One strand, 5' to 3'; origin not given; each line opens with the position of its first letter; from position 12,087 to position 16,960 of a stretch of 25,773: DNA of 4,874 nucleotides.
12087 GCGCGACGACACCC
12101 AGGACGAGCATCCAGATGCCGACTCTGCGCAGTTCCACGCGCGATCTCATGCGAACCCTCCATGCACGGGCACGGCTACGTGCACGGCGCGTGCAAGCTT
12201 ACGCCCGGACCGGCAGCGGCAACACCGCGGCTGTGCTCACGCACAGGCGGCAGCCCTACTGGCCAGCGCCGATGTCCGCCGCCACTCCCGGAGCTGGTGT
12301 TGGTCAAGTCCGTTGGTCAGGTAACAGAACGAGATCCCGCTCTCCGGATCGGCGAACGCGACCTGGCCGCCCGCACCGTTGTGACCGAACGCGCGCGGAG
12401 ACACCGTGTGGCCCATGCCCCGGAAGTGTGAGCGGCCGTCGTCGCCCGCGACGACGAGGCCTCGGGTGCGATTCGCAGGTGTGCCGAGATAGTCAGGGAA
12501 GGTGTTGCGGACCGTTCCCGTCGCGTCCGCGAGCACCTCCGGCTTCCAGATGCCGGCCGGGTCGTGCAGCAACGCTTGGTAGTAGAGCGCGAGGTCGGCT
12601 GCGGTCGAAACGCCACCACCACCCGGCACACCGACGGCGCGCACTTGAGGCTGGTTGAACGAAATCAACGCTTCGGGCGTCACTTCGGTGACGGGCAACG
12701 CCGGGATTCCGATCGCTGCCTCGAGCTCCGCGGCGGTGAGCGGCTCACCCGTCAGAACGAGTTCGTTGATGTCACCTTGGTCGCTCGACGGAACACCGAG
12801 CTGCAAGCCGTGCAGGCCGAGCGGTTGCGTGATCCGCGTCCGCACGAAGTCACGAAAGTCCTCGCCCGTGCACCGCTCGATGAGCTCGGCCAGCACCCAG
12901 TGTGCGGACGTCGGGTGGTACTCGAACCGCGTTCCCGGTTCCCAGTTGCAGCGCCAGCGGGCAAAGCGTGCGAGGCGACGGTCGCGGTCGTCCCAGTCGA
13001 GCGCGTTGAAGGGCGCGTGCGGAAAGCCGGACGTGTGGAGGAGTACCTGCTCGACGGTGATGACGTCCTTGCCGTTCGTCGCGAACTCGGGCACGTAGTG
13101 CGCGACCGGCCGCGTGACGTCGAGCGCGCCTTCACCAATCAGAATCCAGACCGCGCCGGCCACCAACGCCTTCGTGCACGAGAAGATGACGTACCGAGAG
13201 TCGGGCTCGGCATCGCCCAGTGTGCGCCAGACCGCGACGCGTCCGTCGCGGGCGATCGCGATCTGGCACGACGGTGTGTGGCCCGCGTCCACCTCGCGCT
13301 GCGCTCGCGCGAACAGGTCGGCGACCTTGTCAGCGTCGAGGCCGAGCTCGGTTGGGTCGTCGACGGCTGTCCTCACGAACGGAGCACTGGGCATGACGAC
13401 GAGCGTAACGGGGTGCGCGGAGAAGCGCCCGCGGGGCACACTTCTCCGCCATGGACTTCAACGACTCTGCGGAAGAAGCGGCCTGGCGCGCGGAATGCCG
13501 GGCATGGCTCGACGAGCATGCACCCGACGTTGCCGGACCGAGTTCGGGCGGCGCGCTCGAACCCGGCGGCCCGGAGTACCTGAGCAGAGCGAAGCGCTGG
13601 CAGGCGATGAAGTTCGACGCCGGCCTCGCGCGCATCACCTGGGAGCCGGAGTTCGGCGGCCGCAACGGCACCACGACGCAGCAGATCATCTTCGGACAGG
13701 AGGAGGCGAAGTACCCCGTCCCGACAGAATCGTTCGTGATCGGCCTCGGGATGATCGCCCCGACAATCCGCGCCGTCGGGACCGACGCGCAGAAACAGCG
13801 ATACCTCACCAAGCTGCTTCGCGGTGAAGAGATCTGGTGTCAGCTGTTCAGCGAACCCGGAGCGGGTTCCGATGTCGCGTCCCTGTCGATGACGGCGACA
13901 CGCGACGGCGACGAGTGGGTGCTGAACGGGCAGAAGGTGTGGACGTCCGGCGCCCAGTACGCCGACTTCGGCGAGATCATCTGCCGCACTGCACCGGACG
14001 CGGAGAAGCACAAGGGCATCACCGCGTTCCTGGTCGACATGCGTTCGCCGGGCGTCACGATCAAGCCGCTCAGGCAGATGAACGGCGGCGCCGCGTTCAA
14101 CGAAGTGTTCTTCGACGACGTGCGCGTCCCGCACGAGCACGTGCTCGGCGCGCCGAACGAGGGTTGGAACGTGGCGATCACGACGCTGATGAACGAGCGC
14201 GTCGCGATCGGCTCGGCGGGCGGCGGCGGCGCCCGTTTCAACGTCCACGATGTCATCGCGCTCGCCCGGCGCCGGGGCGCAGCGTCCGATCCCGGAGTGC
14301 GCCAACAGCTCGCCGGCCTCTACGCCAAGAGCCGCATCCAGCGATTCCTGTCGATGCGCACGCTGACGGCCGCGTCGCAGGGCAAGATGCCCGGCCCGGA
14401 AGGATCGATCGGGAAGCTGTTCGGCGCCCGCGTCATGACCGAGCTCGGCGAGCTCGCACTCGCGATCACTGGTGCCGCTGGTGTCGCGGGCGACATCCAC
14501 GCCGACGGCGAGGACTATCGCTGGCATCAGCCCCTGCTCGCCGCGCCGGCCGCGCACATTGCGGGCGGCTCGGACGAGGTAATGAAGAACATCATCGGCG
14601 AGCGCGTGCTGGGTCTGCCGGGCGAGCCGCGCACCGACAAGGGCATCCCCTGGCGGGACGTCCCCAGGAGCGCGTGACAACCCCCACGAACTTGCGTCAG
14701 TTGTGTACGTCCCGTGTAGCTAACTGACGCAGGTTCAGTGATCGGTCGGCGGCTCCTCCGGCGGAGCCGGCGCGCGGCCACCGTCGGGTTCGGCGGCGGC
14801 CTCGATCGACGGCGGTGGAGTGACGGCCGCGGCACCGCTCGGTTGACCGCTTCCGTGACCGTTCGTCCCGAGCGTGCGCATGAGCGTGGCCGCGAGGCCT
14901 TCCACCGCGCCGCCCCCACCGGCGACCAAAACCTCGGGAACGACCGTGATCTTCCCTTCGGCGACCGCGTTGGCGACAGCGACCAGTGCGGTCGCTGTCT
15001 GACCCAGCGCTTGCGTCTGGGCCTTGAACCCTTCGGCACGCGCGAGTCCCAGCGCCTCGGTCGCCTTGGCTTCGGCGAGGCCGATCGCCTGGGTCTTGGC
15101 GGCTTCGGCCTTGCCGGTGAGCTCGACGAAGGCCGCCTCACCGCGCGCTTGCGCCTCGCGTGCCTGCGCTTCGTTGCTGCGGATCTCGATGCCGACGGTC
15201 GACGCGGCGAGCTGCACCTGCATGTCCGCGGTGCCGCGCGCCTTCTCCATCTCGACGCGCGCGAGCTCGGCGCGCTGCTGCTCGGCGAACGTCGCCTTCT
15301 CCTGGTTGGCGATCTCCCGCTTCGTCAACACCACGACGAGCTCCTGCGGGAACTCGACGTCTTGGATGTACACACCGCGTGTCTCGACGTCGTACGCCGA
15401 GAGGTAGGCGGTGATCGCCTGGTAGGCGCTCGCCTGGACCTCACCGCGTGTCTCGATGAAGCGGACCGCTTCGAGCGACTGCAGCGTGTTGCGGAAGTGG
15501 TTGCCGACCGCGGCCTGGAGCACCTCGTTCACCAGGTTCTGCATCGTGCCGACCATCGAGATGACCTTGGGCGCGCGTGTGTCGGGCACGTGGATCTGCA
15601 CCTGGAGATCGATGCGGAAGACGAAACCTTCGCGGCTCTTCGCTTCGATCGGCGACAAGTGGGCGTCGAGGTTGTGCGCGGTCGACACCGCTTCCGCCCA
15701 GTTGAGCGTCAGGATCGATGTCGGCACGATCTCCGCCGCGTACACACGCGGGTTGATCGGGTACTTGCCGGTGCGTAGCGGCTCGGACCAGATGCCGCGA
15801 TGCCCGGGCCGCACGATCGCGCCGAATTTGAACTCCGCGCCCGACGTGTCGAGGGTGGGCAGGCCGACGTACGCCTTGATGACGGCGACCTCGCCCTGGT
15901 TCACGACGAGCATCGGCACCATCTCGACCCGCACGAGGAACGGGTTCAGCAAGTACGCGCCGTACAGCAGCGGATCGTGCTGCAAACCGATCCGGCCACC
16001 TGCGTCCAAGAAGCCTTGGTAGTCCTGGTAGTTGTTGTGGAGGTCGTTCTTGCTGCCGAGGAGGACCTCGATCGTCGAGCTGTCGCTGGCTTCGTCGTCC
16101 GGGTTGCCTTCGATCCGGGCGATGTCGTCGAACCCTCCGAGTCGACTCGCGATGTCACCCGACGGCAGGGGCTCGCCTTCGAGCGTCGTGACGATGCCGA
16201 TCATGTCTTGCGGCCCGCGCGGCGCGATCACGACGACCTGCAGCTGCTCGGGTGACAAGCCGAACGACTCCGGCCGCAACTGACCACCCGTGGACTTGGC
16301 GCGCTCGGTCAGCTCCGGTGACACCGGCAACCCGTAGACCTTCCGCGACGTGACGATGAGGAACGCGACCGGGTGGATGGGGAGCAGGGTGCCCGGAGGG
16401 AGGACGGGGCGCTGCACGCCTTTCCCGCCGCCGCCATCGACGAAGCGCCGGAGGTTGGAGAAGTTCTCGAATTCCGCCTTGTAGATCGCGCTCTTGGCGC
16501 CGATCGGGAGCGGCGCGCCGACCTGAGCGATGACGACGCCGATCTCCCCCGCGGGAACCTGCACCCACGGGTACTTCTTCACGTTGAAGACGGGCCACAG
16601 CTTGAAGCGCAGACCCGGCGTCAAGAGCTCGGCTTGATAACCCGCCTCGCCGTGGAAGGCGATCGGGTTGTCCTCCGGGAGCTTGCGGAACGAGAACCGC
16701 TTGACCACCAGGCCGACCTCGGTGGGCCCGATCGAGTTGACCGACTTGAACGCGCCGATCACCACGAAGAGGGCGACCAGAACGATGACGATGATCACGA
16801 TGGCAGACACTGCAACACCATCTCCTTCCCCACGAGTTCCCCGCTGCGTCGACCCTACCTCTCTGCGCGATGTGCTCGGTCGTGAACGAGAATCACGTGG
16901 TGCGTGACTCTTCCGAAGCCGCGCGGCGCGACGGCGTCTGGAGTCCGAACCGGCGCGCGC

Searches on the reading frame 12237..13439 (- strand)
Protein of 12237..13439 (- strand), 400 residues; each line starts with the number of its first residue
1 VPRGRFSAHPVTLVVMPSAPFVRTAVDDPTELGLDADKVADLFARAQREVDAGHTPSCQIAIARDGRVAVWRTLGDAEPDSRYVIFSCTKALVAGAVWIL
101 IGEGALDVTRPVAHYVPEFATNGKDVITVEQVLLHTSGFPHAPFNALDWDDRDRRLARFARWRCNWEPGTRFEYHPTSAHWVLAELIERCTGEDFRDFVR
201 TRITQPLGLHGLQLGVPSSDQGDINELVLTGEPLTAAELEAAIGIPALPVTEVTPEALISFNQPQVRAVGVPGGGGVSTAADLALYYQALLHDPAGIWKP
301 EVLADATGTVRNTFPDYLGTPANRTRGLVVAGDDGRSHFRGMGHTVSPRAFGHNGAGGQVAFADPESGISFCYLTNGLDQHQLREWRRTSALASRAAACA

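Call 13: search_protein_families(library=pfam, proteins=[window:12237-13439:-], max_evalue=0.001)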
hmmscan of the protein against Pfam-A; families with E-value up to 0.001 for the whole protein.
window:12237-13439:- (400 aa): 1 family
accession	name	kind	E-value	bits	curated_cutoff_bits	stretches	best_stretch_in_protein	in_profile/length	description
PF00144.29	Beta-lactamase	-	1e-59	202.8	27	1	47-384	6-317/329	Beta-lactamase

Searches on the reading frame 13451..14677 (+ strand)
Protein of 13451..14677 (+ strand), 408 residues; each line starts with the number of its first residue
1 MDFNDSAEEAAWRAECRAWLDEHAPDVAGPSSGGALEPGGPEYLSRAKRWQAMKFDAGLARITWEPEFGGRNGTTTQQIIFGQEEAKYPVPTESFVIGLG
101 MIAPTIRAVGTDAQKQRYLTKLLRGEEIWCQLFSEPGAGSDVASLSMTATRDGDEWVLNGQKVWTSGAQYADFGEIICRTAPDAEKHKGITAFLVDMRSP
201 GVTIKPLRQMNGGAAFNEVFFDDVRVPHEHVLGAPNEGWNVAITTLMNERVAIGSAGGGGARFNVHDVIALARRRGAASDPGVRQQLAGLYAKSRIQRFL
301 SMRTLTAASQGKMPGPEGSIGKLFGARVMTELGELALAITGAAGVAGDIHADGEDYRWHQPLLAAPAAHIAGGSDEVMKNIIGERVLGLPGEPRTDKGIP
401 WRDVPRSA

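Call 13: search_protein_families(library=pfam, proteins=[window:13451-14677:+], max_evalue=0.001)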
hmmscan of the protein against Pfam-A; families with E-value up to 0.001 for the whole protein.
window:13451-14677:+ (408 aa): 3 families
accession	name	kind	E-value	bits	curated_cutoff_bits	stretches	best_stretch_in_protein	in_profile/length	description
PF00441.29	Acyl-CoA_dh_1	-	1.7e-25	90.4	22.4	1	236-387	1-150/150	Acyl-CoA dehydrogenase, C-terminal domain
PF02770.24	Acyl-CoA_dh_M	-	6e-23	81.3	33.3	1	130-224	1-97/97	Acyl-CoA dehydrogenase, middle domain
PF02771.21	Acyl-CoA_dh_N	-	1.5e-12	48.3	22.9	1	7-126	2-113/113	Acyl-CoA dehydrogenase, N-terminal domain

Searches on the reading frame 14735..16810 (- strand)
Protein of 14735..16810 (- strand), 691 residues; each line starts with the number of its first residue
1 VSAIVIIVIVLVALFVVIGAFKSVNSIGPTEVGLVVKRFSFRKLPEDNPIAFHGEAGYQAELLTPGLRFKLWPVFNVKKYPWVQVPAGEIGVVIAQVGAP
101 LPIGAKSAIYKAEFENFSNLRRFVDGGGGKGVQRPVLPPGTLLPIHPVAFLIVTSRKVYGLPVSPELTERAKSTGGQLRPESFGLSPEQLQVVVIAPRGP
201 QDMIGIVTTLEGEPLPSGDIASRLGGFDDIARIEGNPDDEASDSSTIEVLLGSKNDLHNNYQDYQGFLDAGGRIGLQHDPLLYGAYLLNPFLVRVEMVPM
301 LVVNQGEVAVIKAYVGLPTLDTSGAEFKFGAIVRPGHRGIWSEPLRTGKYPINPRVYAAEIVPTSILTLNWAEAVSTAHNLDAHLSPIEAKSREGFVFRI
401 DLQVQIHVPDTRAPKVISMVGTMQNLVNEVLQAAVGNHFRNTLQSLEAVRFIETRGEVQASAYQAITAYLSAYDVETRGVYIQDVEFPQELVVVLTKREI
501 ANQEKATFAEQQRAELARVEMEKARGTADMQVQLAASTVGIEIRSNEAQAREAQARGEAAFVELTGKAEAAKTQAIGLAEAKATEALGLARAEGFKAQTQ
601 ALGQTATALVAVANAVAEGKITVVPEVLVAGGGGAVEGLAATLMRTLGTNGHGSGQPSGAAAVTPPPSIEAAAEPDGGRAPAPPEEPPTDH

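Call 13: search_protein_families(library=pfam, proteins=[window:14735-16810:-], max_evalue=0.001)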
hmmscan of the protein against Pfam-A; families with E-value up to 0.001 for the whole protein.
window:14735-16810:- (691 aa): 1 family
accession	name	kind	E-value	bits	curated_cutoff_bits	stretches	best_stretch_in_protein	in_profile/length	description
PF01145.31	Band_7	-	6.5e-19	69.1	23.6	1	302-515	2-175/176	SPFH domain / Band 7 family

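Call 73: find_encoding_contigs(protein=window:14735-16810:-, flank=10000)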
Protein window:14735-16810:- (691 aa): no gene with exactly this product is on record in the collection.
